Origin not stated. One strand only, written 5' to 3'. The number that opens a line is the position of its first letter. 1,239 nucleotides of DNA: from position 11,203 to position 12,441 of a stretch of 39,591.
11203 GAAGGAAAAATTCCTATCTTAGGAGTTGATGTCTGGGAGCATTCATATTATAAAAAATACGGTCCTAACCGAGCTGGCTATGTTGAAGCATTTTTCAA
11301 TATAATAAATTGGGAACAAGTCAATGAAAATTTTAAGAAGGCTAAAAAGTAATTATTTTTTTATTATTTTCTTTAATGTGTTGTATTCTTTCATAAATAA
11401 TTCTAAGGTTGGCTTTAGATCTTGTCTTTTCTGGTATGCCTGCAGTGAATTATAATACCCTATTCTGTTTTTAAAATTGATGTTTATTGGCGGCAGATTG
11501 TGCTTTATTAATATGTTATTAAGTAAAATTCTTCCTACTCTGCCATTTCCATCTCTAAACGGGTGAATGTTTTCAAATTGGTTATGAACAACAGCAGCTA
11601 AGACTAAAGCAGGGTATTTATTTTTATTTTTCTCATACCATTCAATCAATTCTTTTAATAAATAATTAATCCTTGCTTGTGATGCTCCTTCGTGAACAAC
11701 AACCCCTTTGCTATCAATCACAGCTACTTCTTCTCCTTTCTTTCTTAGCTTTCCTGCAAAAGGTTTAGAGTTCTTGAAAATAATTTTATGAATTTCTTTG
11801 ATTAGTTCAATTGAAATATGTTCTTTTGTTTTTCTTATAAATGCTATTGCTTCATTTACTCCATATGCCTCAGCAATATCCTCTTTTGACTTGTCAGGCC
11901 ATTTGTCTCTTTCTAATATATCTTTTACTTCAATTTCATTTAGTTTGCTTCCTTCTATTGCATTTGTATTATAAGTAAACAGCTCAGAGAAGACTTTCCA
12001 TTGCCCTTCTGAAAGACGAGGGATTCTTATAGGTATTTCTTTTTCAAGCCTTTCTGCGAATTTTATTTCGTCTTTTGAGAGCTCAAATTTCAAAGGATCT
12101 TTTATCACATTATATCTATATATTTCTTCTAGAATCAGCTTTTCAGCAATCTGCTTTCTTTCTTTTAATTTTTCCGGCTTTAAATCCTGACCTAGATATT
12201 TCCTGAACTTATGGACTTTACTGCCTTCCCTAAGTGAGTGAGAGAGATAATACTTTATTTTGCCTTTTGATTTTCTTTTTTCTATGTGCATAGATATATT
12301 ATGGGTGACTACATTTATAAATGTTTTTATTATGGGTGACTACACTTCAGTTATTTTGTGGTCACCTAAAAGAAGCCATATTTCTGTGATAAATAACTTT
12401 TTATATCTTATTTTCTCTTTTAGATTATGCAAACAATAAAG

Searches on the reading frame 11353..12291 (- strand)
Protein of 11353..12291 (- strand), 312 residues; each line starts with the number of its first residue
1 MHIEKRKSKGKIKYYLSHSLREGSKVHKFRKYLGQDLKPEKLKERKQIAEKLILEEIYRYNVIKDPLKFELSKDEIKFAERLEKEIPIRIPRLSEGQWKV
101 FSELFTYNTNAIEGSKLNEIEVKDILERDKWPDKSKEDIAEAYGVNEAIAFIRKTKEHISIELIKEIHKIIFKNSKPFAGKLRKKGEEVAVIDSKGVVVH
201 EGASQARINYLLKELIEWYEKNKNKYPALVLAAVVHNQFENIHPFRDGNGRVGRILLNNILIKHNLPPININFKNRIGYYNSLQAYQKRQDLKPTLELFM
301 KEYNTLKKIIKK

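Call 3: search_protein_families(library=pfam, proteins=[window:11353-12291:-], max_evalue=0.1)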
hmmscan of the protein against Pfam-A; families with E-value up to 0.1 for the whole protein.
window:11353-12291:- (312 aa): 2 families
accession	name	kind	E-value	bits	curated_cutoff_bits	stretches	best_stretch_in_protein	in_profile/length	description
PF02661.23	Fic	-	6.7e-21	75.4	24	1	159-261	2-93/93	Fic/DOC family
PF01107.23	MP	-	0.039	14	23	1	152-235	4-82/191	Viral movement protein (MP)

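Call 28: search_protein_families(library=padloc, proteins=[window:11353-12291:-], max_evalue=0.1)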
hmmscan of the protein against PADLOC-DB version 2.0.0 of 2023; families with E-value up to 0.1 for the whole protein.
window:11353-12291:- (312 aa): 9 families
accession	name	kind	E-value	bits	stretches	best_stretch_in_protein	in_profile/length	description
PDLC04836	PDC-S04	-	4e-34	115.9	1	92-309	16-233/244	-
PDLC03963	SoFic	-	2e-33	114.3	1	109-301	64-258/361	-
PDLC04837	PDC-S04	-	1.2e-29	101.3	1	94-307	18-228/234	-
PDLC04840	PDC-S04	-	1.6e-20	71.8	1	106-286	16-199/227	-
PDLC04966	PDC-S24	-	4e-17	60.2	1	155-268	228-343/497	-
PDLC04839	PDC-S04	-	1.6e-16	58.6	1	152-296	52-195/205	-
PDLC04838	PDC-S04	-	1.6e-11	42.4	1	140-267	42-168/209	-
PDLC04842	PDC-S04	-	2.2e-08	32.1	1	155-282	38-151/202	-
PDLC04841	PDC-S04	-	3.6e-07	28.1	1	152-282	133-249/292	-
